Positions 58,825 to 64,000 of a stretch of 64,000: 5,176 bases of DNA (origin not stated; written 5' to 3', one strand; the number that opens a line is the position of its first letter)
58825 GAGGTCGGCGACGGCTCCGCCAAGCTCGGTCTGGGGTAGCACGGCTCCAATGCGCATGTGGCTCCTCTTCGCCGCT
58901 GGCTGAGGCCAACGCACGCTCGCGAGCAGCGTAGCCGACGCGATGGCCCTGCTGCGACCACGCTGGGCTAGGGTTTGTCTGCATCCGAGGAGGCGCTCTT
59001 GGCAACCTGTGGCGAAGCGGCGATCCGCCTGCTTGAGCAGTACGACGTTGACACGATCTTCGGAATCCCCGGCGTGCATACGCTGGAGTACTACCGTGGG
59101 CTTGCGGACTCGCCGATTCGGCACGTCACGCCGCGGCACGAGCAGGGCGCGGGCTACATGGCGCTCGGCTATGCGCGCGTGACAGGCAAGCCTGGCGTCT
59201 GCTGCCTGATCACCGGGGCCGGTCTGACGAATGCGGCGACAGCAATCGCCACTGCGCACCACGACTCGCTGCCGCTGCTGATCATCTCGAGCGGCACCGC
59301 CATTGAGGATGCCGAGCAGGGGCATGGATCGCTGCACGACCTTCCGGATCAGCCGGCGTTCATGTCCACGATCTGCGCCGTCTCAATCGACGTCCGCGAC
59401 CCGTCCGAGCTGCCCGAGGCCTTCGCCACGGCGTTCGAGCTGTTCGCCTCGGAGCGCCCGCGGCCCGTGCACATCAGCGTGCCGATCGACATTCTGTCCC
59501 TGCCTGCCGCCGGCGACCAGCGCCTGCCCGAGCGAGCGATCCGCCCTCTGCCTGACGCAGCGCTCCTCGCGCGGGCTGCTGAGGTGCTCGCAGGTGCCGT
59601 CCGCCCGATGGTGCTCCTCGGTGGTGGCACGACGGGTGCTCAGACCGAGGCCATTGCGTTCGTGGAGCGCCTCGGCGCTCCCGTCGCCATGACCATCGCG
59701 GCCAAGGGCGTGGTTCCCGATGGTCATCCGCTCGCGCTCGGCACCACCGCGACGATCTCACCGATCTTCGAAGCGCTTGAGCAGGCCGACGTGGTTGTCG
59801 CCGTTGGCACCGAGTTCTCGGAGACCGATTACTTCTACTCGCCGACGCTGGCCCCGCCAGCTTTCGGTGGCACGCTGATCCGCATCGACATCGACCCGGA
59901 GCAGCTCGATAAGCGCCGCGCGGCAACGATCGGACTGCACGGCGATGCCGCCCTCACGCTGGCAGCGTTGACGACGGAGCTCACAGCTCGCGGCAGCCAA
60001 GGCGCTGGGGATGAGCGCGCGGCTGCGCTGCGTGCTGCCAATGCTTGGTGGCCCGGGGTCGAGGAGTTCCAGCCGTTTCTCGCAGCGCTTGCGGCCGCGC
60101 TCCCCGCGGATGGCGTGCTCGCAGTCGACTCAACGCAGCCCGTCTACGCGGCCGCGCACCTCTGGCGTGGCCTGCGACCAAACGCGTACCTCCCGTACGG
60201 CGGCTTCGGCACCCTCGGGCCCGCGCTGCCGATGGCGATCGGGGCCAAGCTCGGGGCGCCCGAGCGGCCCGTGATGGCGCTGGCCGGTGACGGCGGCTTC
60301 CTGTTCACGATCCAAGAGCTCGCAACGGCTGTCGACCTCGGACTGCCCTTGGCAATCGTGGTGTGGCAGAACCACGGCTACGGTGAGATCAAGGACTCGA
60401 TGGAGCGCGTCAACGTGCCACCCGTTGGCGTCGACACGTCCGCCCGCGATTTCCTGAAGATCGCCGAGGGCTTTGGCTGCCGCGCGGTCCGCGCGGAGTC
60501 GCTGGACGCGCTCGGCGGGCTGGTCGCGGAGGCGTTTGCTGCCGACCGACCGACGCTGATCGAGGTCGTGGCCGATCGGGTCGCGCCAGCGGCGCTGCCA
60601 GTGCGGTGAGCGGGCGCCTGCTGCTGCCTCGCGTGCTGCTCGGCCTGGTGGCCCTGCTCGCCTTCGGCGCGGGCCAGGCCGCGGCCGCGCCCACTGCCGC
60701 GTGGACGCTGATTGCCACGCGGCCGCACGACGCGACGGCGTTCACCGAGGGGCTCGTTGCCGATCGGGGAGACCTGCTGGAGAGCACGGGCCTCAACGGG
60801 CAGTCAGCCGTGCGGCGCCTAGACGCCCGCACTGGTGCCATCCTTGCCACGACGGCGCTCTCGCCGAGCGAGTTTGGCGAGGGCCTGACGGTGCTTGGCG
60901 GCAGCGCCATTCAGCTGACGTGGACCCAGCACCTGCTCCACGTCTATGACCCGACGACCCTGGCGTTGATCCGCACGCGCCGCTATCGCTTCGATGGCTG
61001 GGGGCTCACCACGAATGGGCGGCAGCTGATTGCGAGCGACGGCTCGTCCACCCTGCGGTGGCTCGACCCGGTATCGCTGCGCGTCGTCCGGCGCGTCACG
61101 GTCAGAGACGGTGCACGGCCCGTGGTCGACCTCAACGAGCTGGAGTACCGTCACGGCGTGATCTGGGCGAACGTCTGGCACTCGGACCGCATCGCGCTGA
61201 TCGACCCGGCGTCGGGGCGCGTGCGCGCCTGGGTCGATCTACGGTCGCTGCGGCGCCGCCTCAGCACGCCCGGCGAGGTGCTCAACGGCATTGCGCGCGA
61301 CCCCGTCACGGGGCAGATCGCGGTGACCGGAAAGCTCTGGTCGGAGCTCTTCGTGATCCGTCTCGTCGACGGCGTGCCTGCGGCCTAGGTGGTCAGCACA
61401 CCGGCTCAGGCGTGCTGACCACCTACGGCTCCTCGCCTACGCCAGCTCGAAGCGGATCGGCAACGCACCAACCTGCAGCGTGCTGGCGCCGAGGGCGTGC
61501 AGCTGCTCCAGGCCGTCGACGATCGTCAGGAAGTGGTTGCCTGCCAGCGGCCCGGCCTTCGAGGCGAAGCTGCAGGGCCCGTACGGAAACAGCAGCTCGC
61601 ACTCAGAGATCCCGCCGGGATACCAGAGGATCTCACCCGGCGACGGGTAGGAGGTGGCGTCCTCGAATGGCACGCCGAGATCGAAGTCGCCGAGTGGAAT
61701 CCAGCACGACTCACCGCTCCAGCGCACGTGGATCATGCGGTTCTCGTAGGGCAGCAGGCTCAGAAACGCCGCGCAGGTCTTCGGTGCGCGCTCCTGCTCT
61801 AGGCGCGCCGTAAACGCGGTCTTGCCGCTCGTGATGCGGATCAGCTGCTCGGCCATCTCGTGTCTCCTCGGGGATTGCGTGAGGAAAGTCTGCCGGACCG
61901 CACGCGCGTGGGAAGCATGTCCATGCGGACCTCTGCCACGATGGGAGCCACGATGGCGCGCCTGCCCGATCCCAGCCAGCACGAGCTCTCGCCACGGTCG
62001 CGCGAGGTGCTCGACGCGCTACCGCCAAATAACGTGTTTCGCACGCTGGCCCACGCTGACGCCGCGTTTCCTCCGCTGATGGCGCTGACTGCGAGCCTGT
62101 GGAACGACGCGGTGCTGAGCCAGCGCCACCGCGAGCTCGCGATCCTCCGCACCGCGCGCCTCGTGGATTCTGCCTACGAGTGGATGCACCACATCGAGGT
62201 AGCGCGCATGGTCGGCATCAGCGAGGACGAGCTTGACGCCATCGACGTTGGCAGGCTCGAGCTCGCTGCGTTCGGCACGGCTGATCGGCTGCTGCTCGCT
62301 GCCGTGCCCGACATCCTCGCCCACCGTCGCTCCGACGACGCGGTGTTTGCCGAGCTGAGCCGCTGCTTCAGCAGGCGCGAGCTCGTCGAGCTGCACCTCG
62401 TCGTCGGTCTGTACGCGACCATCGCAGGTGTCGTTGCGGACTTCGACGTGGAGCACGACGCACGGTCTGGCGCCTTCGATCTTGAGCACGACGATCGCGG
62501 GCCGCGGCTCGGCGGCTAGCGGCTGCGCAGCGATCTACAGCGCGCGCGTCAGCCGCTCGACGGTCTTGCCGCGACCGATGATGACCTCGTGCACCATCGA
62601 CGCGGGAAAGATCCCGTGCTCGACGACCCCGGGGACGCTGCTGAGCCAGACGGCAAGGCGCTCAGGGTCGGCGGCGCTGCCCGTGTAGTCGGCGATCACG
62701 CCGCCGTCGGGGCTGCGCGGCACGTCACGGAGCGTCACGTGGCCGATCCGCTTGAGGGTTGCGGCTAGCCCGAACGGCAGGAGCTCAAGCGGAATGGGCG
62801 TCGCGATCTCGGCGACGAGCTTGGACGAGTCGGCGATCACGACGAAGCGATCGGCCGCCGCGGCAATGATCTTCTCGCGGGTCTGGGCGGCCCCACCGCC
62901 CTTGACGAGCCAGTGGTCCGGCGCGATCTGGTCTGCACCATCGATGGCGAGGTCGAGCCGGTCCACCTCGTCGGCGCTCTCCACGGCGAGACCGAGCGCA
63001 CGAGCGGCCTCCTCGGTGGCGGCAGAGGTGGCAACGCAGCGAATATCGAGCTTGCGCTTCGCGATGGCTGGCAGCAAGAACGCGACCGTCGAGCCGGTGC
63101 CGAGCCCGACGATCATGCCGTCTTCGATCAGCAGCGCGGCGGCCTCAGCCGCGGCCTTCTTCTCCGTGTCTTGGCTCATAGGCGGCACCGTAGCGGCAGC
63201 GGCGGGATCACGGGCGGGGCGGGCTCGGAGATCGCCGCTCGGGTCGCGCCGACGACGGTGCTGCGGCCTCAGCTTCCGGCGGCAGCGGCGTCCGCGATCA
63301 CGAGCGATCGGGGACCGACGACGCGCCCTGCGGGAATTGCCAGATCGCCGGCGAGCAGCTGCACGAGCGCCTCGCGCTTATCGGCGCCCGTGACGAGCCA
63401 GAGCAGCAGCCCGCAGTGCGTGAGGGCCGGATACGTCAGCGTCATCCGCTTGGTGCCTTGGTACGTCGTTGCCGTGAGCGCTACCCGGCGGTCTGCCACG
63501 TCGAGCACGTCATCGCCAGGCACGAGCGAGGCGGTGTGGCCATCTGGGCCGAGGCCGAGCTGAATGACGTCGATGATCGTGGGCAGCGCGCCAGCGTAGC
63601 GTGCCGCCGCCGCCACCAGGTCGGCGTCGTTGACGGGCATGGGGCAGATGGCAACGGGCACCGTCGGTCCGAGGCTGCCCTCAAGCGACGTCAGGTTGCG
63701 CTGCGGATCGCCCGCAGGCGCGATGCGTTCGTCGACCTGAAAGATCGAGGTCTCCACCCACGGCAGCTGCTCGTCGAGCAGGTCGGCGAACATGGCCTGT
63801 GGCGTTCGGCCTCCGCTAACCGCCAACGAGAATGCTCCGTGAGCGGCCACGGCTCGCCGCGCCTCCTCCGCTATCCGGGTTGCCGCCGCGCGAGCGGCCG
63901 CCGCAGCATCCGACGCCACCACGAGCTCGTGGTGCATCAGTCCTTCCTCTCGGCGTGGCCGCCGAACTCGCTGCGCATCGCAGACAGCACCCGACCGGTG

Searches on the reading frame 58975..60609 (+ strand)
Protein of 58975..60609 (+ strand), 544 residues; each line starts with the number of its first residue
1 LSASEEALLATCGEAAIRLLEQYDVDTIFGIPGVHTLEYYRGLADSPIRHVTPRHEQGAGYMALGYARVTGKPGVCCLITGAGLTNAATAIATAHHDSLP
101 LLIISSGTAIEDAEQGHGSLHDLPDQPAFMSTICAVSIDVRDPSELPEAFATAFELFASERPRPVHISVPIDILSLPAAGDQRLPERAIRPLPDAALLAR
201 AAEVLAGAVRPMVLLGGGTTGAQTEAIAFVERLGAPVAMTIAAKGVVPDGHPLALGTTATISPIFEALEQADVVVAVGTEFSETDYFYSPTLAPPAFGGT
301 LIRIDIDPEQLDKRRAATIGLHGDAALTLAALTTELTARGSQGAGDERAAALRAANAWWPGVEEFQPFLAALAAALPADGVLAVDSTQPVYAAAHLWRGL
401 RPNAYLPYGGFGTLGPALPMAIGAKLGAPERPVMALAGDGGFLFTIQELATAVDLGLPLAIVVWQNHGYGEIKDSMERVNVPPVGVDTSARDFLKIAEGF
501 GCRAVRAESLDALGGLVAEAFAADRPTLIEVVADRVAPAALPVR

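Call 70: search_protein_families(library=pfam, proteins=[window:58975-60609:+], max_evalue=0.0001)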
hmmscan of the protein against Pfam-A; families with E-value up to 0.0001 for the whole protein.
window:58975-60609:+ (544 aa): 3 families
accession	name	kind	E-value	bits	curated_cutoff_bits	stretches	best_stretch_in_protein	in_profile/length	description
PF02776.23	TPP_enzyme_N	-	7.7e-37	126.1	26.8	1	11-126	2-116/119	Thiamine pyrophosphate enzyme, N-terminal TPP binding domain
PF02775.26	TPP_enzyme_C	-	2.3e-36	125.3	21.9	1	388-531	4-151/151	Thiamine pyrophosphate enzyme, C-terminal TPP binding domain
PF00205.28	TPP_enzyme_M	-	2.7e-33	115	30.4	1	199-332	2-137/137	Thiamine pyrophosphate enzyme, central domain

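Call 72: search_protein_families(library=ncbifam, proteins=[window:58975-60609:+], max_evalue=0.00001)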
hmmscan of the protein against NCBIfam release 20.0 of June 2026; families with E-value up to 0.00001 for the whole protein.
window:58975-60609:+ (544 aa): 52 families (the best 25 are shown)
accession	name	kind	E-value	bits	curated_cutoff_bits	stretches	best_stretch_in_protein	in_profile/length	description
NF005712.0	PRK07524.1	subfamily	6.5e-182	605.7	500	1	10-535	3-531/536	5-guanidino-2-oxopentanoate decarboxylase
NF006122.0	PRK08266.1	subfamily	1.6e-118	396.6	571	1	10-534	4-525/543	hypothetical protein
NF006187.0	PRK08322.1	equivalog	2.1e-95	320.2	509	1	14-534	6-529/548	acetolactate synthase large subunit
TIGR00118.1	acolac_lg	equivalog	4e-85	286.4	538.35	1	12-536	3-537/557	biosynthetic-type acetolactate synthase large subunit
NF006016.1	PRK08155.1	equivalog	6.5e-83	279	870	1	12-534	5-533/554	acetolactate synthase large subunit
NF004919.0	PRK06276.1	equivalog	4.4e-81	272.9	866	1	12-535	3-540/582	acetolactate synthase large subunit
NF005470.0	PRK07064.1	equivalog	4.7e-79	266.9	495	1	10-532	5-528/552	thiamine pyrophosphate-binding protein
NF005860.0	PRK07789.1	equivalog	1.9e-78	264.3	881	1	11-533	35-578/615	acetolactate synthase large subunit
NF006052.0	PRK08199.1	subfamily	2.6e-77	260.4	539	1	10-535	8-539/559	thiamine pyrophosphate protein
NF004710.0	PRK06048.1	equivalog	3.1e-76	257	976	1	11-535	9-539/561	acetolactate synthase large subunit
NF006524.0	PRK08978.1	equivalog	1.1e-72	245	738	1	14-535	5-526/548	acetolactate synthase 2 catalytic subunit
TIGR03457.1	sulphoacet_xsc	equivalog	1.9e-69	234.5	676.4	2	11-364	3-357/579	sulfoacetaldehyde acetyltransferase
NF006378.0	PRK08617.1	equivalog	1.9e-68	231.2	510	1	12-534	10-539/556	acetolactate synthase AlsS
NF005713.0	PRK07525.1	subfamily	4e-68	230.2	620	2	11-359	7-356/592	sulfoacetaldehyde acetyltransferase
NF005039.0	PRK06456.1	equivalog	2.1e-67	227.9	868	1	19-537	11-548/572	acetolactate synthase large subunit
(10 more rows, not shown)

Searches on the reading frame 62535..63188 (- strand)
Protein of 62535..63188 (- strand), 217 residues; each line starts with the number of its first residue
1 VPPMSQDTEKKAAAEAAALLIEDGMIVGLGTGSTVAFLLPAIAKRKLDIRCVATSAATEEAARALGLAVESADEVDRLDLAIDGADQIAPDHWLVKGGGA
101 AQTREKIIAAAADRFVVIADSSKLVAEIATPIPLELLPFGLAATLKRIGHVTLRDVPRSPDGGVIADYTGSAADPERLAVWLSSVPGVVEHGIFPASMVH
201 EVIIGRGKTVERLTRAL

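Call 72: search_protein_families(library=ncbifam, proteins=[window:62535-63188:-], max_evalue=0.00001)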
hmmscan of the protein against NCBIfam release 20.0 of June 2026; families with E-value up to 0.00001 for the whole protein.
window:62535-63188:- (217 aa): 3 families
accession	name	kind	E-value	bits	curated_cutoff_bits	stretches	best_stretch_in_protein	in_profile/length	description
NF001924.0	PRK00702.1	equivalog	1.3e-60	204.5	192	1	4-214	2-221/223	ribose-5-phosphate isomerase RpiA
TIGR00021.1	rpiA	equivalog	5.1e-54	183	126.4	1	10-207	2-214/218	ribose 5-phosphate isomerase A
NF010585.0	PRK13978.1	equivalog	1.4e-30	106.5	365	1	17-211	15-224/228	ribose 5-phosphate isomerase A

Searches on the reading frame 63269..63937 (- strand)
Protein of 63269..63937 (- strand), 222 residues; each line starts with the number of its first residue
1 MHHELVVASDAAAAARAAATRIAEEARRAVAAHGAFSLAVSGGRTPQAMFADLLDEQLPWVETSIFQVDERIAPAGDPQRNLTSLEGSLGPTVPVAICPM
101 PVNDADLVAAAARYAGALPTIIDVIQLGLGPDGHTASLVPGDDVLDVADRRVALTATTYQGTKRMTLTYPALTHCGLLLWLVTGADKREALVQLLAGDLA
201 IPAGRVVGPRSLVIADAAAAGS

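Call 72: search_protein_families(library=ncbifam, proteins=[window:63269-63937:-], max_evalue=0.00001)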
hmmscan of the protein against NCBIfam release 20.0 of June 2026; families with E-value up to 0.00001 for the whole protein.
window:63269-63937:- (222 aa): 1 family
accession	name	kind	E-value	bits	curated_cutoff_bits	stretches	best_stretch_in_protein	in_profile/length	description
TIGR01198.1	pgl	equivalog_domain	7.7e-40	136.9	124.45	1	8-213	2-223/234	6-phosphogluconolactonase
